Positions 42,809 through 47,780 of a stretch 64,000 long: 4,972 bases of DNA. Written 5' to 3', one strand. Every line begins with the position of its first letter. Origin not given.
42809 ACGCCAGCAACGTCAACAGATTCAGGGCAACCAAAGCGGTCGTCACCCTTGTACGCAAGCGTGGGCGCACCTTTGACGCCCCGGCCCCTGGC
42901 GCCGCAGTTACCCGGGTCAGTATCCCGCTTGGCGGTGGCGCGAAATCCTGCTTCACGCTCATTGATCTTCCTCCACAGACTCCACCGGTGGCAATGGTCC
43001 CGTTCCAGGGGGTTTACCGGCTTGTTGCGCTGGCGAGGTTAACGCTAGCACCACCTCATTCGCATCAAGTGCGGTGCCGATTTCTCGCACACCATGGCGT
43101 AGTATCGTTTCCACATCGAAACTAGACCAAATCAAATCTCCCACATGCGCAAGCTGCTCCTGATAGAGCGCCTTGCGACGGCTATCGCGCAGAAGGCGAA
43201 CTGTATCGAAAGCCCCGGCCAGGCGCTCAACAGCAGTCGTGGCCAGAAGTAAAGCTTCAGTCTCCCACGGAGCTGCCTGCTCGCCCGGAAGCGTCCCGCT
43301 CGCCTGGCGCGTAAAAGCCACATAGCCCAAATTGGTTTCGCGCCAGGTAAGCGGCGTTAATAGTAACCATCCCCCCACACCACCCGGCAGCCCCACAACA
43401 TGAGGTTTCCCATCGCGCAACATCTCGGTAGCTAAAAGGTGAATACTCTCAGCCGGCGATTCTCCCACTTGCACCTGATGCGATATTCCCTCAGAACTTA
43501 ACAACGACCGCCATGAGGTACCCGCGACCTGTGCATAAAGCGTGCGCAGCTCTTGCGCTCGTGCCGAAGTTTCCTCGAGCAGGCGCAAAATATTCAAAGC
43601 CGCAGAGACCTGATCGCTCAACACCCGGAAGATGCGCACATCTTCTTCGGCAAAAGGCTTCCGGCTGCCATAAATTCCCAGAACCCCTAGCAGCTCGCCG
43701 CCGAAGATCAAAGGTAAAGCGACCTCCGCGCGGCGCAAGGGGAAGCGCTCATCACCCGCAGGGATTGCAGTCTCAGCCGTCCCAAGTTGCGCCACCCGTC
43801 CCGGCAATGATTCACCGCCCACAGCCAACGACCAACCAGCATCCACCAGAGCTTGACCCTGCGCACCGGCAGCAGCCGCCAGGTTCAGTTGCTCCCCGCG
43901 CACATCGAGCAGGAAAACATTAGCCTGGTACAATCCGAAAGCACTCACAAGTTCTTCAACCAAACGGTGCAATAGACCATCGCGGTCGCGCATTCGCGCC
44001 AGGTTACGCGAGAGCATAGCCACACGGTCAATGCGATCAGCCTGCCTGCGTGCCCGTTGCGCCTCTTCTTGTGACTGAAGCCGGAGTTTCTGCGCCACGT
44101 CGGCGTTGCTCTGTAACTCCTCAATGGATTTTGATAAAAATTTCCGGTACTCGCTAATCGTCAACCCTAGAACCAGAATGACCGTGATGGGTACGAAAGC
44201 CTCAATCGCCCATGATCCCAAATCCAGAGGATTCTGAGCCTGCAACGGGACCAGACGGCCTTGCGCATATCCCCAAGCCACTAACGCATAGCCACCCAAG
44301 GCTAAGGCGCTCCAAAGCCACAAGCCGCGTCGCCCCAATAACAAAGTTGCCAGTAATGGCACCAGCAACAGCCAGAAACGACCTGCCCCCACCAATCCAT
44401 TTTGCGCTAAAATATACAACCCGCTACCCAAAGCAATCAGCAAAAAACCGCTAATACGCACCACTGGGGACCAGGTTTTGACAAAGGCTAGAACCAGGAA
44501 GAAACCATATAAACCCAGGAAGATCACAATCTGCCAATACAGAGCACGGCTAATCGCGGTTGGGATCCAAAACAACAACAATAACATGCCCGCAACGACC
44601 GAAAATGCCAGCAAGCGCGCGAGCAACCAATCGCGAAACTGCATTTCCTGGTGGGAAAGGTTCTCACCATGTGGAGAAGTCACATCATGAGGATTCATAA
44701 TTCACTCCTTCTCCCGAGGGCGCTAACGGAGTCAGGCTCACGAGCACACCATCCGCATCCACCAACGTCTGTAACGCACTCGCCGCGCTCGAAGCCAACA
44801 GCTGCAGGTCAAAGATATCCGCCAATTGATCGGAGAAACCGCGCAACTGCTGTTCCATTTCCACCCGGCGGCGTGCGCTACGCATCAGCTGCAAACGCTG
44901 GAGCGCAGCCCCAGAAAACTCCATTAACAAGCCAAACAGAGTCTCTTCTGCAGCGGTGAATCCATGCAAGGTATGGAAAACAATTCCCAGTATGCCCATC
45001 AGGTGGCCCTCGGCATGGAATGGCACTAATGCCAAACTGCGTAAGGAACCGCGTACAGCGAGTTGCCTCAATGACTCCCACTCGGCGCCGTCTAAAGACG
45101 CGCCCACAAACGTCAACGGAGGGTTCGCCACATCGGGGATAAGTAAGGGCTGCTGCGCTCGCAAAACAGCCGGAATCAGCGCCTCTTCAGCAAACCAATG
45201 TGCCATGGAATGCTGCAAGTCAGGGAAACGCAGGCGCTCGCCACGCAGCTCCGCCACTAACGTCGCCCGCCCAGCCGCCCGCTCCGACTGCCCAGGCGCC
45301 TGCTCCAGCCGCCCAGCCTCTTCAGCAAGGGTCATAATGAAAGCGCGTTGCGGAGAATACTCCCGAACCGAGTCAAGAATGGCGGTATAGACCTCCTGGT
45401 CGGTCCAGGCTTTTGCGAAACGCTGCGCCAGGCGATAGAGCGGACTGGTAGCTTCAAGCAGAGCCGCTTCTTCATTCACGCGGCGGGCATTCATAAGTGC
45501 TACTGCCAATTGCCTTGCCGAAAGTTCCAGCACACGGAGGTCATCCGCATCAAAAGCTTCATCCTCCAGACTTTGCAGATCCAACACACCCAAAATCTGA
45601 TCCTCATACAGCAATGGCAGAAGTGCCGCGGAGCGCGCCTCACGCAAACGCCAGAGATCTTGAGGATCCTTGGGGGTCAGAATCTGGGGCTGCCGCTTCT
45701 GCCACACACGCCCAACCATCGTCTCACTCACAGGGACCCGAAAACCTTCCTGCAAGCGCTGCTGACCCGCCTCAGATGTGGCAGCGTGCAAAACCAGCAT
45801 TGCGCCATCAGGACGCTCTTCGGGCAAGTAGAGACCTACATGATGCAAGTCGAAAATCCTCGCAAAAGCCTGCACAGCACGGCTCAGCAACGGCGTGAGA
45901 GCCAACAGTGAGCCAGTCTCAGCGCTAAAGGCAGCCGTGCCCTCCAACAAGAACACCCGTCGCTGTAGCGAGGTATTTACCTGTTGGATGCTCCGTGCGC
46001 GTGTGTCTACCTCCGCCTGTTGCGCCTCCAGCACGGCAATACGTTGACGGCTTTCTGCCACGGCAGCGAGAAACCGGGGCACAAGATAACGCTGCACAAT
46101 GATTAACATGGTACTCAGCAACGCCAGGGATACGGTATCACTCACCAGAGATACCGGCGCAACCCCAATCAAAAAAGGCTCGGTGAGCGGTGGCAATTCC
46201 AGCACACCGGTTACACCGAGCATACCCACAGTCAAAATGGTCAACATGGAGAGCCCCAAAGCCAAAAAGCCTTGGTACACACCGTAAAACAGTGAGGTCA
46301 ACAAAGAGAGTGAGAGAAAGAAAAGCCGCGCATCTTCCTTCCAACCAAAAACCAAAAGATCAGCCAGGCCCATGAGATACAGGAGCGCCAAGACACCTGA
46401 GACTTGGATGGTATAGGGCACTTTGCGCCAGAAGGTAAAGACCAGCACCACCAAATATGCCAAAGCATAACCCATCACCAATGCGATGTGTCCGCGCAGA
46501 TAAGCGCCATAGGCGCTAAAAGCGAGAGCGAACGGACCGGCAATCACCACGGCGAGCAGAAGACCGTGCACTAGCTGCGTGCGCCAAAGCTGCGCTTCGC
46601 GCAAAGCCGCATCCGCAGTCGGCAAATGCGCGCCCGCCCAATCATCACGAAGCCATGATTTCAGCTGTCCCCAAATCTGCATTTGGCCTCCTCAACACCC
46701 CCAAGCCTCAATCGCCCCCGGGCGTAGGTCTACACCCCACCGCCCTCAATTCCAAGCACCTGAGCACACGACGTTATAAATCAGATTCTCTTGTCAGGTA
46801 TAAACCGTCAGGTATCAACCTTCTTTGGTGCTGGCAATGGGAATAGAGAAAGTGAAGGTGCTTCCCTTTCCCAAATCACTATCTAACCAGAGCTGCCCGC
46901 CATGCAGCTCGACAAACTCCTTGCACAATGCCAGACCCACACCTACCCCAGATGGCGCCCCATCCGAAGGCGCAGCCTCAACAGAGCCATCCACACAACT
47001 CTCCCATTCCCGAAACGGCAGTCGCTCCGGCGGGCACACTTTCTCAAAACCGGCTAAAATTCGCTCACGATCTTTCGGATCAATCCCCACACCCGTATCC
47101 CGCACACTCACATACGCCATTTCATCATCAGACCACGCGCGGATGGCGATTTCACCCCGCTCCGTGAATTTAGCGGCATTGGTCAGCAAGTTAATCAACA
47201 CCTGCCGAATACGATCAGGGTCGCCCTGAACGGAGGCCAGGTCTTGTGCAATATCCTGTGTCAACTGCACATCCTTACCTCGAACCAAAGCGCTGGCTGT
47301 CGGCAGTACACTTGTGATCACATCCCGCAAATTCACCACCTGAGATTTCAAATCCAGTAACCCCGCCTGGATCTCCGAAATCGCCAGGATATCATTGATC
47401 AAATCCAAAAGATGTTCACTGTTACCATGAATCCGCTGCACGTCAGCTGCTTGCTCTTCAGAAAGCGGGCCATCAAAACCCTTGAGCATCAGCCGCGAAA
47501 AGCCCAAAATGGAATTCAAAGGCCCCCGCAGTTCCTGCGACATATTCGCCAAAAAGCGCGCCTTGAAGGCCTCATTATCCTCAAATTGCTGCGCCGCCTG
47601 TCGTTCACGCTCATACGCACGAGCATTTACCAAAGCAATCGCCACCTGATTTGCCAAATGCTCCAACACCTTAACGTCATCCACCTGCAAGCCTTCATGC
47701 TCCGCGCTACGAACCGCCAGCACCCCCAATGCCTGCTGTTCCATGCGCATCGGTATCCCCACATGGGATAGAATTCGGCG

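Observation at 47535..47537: Histidine kinase with Gln replacing the phospho-acceptor His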

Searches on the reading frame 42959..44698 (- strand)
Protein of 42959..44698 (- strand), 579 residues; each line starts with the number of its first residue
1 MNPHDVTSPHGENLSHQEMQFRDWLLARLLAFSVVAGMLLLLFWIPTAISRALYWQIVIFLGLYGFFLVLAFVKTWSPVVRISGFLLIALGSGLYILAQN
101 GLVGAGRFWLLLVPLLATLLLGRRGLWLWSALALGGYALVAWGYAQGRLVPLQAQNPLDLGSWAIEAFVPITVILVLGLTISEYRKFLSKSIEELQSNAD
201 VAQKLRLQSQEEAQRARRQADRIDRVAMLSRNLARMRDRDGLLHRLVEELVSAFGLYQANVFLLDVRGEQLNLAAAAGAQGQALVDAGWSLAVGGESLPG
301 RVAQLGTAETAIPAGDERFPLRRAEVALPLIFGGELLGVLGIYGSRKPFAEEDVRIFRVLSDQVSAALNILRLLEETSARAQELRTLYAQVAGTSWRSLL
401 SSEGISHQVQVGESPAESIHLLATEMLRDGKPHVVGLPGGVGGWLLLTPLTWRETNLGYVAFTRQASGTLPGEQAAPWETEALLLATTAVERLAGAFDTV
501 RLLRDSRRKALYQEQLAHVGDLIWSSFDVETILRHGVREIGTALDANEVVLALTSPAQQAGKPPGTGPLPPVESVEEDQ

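Call 4: search_protein_families(library=pfam, proteins=[window:42959-44698:-], max_evalue=0.01)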
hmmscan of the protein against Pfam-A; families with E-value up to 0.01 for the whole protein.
window:42959-44698:- (579 aa): 4 families
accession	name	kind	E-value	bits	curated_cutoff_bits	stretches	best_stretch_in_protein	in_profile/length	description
PF01590.32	GAF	-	6.9e-13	49.7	22.4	1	238-368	1-133/133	GAF domain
PF20969.2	MASE11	-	1.5e-11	44.9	27.3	1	21-177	2-157/168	MASE11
PF13185.12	GAF_2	-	1.3e-10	42.1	28.6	1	237-368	2-135/136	GAF domain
PF13492.12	GAF_3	-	2.5e-10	41.3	27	1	240-368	3-127/129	GAF domain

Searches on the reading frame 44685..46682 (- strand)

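Call 4: search_protein_families(library=pfam, proteins=[window:44685-46682:-], max_evalue=0.01)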
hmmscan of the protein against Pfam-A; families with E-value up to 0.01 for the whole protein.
window:44685-46682:- (665 aa): 4 families
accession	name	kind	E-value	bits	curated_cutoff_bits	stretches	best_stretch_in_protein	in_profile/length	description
PF13185.12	GAF_2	-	2.9e-22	79.8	28.6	2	265-396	7-135/136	GAF domain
PF01590.32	GAF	-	3.9e-20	73.2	22.4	2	264-396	4-133/133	GAF domain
PF20969.2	MASE11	-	3.1e-16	60.2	27.3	1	33-170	2-139/168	MASE11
PF13492.12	GAF_3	-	6.2e-10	40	27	1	265-398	5-129/129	GAF domain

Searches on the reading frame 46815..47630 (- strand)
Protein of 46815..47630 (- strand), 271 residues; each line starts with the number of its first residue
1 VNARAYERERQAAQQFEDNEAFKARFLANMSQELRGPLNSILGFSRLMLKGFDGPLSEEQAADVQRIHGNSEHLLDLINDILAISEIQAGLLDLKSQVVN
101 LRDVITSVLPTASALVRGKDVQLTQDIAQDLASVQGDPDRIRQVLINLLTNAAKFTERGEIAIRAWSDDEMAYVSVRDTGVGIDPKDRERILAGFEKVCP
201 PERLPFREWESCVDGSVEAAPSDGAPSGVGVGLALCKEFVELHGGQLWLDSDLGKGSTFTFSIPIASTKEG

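Call 26: search_solved_structures(query=window:46815-47630:-, show_alignments=2, max_evalue=1e-10)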
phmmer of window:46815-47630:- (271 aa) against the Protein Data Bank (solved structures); distinct sequences matched with E-value up to 1e-10: 34.
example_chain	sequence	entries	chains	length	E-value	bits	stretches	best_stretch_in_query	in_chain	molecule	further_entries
7z8n_A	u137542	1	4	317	7.6e-37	130.2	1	19-197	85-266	Histidine kinase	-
4jas_A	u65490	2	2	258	2.9e-27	98.8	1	15-264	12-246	Histidine kinase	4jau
6azr_A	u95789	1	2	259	1.5e-26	96.5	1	15-264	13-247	Sensor histidine kinase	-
5uht_A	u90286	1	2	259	2.7e-26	95.6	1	15-264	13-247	Sensor histidine kinase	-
2c2a_A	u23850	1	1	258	2.7e-26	95.6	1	15-264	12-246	SENSOR HISTIDINE KINASE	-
3dge_A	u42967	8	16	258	2.7e-26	95.6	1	15-264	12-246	Sensor protein | Histidine kinase | Sensor histidine kinase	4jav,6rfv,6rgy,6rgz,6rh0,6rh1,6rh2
6rh7_A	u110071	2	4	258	4.3e-26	95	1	15-264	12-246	Sensor histidine kinase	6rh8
7n0e_B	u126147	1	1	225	5e-26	94.8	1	23-193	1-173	Histidine kinase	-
6dk8_A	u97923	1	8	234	1.1e-25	93.7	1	24-193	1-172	RetS (Regulator of Exopolysaccharide and Type III Secretion)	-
6dk7_A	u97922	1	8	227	1.2e-25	93.5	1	24-193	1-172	RetS (Regulator of Exopolysaccharide and Type III Secretion)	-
6qrj_A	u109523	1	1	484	3.8e-25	91.9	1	27-196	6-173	Hybrid kinase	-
7p8e_A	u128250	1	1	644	1.2e-24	90.2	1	16-166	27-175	Receiver domain of histidine kinase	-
8u4x_A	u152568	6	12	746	1e-23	87.2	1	12-191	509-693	histidine kinase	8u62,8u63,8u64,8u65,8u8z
5c93_A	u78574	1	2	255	1.2e-22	83.7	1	14-266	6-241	Histidine kinase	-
4u7n_A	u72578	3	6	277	1.3e-22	83.5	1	14-196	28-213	Histidine protein kinase sensor protein | Histidine kinase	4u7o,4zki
4q20_A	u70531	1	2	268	7.2e-21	77.8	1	16-184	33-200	Sensor protein DivL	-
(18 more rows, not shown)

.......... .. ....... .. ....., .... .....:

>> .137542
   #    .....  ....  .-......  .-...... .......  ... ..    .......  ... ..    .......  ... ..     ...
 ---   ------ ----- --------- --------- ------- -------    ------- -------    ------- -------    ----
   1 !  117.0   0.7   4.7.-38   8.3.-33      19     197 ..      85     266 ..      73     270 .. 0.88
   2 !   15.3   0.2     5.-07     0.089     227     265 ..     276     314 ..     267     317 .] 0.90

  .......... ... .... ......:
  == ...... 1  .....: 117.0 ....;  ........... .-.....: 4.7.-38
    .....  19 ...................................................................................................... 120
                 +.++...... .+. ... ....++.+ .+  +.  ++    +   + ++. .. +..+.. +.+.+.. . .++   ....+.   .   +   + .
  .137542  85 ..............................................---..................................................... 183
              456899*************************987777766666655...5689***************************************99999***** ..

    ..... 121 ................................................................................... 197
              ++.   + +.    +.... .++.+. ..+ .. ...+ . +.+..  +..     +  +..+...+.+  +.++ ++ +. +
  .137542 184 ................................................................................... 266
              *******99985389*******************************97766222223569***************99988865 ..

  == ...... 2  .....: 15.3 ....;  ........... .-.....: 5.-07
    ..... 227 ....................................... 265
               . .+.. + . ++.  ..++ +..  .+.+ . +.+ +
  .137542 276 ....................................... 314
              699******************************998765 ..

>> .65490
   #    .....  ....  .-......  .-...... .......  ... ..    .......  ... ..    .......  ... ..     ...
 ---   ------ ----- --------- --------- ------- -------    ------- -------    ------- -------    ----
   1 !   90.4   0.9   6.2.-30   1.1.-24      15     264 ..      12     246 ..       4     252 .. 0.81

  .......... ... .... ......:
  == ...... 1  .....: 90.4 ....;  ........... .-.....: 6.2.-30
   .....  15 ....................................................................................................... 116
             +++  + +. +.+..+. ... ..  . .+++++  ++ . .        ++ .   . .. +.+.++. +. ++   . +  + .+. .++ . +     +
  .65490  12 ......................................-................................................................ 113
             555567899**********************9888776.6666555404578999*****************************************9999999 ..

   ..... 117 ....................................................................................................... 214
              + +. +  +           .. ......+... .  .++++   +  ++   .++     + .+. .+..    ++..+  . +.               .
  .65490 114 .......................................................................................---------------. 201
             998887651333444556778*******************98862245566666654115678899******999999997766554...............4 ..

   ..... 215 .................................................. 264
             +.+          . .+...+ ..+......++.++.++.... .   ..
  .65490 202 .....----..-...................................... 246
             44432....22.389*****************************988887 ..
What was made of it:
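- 47535..47537 (-): Codon CAG = Gln582, at the position of the phospho-acceptor His of the H-box. It aligns to the phospho-His of HK853 and 7z8n in call 26.
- Closest known: RetS-GacS multikinase network of Pseudomonas aeruginosa. Same: GacS (7z8n) is the best PDB sequence match to this kinase core and RetS is close behind (call 26).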
